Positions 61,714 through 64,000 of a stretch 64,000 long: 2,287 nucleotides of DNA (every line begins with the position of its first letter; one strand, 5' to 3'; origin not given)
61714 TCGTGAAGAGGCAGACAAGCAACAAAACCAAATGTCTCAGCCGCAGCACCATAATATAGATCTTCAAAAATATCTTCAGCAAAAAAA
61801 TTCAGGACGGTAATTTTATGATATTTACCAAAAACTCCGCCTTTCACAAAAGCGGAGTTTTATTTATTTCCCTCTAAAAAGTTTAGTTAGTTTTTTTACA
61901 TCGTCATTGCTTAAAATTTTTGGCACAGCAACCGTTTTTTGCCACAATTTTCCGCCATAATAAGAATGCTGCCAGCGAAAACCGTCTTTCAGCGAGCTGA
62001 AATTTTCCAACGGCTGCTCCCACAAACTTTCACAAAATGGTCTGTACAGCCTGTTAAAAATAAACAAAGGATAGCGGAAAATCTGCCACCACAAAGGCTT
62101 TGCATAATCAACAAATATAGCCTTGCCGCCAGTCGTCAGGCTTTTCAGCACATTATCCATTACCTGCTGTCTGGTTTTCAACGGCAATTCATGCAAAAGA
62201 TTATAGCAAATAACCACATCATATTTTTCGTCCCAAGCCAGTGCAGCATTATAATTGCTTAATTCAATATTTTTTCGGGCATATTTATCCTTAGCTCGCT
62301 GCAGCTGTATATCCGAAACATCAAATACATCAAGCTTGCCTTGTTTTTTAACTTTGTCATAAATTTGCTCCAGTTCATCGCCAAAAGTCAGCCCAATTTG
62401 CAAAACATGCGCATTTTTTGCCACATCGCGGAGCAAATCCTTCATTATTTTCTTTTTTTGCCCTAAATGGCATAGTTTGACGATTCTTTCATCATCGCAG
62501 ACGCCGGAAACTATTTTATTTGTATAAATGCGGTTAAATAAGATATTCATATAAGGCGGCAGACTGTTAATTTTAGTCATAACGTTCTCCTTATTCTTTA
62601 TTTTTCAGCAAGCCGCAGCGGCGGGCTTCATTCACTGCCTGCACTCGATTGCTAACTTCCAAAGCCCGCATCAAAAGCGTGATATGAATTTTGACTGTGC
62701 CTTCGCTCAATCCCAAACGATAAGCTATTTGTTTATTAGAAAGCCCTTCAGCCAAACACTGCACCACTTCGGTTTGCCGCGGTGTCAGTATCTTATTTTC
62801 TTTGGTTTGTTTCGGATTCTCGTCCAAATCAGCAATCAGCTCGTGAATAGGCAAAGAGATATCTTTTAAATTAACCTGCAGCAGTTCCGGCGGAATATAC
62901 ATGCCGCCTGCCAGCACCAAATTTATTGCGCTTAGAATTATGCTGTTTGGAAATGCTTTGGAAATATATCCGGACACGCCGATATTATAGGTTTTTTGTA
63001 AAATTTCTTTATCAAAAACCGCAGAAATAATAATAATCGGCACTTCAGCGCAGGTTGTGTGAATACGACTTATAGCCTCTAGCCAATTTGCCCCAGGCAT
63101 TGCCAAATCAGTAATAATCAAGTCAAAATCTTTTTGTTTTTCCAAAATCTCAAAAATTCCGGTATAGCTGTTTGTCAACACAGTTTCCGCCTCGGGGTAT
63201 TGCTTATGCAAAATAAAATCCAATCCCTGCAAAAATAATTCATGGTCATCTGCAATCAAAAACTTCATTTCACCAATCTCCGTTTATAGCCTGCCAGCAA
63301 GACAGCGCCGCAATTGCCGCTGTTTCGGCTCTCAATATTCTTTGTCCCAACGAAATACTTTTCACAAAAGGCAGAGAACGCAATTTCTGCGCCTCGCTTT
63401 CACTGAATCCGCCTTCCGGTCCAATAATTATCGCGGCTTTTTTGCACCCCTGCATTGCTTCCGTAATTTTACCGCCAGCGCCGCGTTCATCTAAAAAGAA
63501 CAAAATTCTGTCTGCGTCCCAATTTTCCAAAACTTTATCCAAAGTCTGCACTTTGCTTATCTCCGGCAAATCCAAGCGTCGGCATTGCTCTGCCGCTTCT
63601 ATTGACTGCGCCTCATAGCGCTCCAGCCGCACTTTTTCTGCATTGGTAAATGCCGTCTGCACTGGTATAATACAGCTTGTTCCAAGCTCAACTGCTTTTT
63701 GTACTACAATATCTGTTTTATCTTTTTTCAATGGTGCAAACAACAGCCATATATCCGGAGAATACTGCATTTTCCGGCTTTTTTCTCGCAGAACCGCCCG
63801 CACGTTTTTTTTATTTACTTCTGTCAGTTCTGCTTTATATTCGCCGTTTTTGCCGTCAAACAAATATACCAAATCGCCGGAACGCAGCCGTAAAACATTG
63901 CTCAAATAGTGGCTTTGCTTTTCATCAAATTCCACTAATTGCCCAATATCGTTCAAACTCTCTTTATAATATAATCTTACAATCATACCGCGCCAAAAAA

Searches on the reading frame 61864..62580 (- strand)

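Call 69: search_protein_families(library=pfam, proteins=[window:61864-62580:-], max_evalue=0.001)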
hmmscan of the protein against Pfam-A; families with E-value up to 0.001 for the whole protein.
window:61864-62580:- (238 aa): 5 families
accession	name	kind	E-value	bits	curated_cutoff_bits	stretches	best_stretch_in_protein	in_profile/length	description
PF08242.18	Methyltransf_12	-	1.3e-09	39.1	30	1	60-153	1-97/98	Methyltransferase domain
PF13649.12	Methyltransf_25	-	1.1e-08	36.1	27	1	59-152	1-97/97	Methyltransferase domain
PF13847.12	Methyltransf_31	-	1.8e-05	24.9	27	1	55-160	3-113/145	Methyltransferase domain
PF08241.18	Methyltransf_11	-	2.1e-05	25.5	21.2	1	62-156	3-95/95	Methyltransferase domain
PF01209.24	Ubie_methyltran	-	8.7e-05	22.4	20.1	1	42-200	36-194/233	ubiE/COQ5 methyltransferase family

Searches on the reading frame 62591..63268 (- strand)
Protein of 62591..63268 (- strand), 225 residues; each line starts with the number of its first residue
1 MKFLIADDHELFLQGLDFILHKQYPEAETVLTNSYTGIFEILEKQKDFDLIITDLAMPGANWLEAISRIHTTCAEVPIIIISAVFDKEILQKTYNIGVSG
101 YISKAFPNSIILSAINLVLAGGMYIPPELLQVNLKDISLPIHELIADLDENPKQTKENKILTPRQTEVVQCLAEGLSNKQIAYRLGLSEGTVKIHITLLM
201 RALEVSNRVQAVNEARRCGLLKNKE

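Call 69: search_protein_families(library=pfam, proteins=[window:62591-63268:-], max_evalue=0.001)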
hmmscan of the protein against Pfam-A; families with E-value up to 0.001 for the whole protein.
window:62591-63268:- (225 aa): 4 families
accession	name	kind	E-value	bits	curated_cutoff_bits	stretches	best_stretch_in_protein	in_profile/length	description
PF00196.25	GerE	-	2.5e-19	69.1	23.5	1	160-213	2-55/57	Bacterial regulatory proteins, luxR family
PF00072.30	Response_reg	-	2.9e-18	66.5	30.2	1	4-115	2-110/111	Response regulator receiver domain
PF08281.18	Sigma70_r4_2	-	2.9e-06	27.3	25.7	1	161-202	11-53/54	Sigma-70, region 4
PF04545.22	Sigma70_r4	-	0.00018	21.4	24.1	1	161-197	5-42/50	Sigma-70, region 4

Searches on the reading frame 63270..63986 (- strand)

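Call 69: search_protein_families(library=pfam, proteins=[window:63270-63986:-], max_evalue=0.001)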
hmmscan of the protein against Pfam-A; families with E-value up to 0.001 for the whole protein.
window:63270-63986:- (238 aa): 2 families
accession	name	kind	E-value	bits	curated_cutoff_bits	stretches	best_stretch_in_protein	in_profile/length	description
PF04452.19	Methyltrans_RNA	-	3.9e-43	147.3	23.9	1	77-232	4-165/165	RNA methyltransferase domain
PF20260.4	PUA_4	-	6.5e-14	52.2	23.9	1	20-66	1-47/48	RNA methyltransferase PUA domain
